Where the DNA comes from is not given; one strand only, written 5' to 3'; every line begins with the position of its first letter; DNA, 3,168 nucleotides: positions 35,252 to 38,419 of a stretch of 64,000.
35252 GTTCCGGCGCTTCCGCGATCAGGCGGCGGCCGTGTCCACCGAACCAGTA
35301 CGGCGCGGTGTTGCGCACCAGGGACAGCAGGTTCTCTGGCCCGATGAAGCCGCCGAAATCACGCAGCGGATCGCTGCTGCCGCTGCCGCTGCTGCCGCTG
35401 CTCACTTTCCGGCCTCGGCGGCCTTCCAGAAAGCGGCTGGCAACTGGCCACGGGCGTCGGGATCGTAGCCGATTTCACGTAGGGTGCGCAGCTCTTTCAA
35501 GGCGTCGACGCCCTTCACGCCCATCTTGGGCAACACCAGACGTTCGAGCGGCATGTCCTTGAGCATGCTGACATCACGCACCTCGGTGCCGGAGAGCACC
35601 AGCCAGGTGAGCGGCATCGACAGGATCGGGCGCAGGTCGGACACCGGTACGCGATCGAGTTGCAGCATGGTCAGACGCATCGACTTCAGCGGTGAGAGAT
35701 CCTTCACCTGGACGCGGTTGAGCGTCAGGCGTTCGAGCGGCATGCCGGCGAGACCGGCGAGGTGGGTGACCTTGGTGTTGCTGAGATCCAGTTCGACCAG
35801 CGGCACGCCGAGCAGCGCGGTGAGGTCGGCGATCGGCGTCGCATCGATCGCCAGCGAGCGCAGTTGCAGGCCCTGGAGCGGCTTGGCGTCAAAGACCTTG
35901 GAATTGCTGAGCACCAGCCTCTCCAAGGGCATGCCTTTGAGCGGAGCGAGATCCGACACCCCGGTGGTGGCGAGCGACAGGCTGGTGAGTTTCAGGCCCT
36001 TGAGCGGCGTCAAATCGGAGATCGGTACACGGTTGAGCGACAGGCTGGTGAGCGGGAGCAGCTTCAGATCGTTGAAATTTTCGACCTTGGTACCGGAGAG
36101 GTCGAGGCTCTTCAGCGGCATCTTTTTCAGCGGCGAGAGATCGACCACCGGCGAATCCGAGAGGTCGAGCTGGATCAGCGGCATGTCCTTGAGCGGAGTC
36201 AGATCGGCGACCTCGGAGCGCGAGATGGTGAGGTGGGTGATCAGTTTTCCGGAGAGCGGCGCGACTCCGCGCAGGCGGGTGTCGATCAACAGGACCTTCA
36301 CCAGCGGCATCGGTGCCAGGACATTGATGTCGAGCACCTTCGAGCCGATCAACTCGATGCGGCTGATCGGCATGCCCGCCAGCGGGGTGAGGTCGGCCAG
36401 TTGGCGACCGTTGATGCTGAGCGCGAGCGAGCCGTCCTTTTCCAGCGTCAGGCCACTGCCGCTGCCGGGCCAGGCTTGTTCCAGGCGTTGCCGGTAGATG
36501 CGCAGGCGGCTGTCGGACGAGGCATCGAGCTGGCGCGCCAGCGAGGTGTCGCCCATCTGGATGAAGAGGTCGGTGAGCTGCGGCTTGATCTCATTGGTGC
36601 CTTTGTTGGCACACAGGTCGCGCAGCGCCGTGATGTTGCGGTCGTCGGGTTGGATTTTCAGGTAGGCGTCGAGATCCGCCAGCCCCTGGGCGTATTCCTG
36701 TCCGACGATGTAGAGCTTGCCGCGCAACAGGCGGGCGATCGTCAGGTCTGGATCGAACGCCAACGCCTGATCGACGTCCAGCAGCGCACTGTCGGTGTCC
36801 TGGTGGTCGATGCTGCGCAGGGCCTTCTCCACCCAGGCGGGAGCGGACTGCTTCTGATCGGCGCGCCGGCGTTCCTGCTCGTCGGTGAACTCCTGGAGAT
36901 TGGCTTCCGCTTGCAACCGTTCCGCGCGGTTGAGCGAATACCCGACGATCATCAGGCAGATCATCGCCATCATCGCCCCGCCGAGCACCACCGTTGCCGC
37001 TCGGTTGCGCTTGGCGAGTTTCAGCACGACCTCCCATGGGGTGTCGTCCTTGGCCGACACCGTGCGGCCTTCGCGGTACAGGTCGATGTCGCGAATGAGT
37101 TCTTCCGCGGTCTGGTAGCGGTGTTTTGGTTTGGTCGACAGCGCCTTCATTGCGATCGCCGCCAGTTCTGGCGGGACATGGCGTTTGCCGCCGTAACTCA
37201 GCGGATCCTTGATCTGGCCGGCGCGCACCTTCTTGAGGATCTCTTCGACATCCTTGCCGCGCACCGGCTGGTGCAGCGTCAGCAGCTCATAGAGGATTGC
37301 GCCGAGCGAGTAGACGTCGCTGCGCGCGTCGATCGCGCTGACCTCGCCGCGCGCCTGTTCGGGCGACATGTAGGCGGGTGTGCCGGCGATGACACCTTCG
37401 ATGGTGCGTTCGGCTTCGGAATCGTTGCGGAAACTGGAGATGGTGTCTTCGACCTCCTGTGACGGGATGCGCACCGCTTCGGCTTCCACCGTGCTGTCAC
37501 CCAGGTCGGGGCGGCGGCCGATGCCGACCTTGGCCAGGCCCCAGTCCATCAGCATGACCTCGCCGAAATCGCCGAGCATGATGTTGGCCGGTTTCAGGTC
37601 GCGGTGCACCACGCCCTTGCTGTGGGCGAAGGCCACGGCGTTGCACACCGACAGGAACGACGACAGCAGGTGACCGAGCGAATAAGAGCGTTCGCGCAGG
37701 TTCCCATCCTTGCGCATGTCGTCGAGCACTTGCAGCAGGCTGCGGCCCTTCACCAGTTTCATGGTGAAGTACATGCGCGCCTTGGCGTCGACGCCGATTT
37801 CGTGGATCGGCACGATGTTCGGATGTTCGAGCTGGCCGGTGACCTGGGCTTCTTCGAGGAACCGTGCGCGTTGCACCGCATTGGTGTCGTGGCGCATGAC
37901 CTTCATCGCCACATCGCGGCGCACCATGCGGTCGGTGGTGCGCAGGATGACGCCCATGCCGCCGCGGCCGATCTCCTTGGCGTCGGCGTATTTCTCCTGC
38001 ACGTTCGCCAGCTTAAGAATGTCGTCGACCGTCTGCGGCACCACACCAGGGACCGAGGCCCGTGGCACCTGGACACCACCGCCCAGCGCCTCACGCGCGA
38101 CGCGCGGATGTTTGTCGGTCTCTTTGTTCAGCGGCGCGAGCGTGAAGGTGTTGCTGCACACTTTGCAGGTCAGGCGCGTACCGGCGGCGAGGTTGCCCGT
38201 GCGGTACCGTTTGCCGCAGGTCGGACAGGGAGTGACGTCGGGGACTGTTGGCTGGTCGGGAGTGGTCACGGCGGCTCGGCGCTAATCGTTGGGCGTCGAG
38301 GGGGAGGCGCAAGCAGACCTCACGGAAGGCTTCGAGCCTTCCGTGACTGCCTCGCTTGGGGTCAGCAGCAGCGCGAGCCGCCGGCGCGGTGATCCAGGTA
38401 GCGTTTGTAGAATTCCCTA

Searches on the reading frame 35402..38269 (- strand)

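Call 22: search_protein_families(library=pfam, proteins=[window:35402-38269:-], max_evalue=0.0001)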
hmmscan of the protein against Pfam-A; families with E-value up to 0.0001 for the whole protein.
window:35402-38269:- (955 aa): 4 families
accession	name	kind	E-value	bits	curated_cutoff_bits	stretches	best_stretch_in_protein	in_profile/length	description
PF00069.31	Pkinase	-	2.1e-39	136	31.7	2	94-248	1-147/263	Protein kinase domain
PF07714.23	PK_Tyr_Ser-Thr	-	7.4e-29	101.3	23.1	2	98-248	5-151/258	Protein tyrosine and serine/threonine kinase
PF12799.13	LRR_4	-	6.5e-08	33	27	0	719-757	3-43/44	Leucine Rich repeats (2 copies)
PF13371.12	TPR_9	-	5.6e-07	29.9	35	1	487-552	6-71/73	Tetratricopeptide repeat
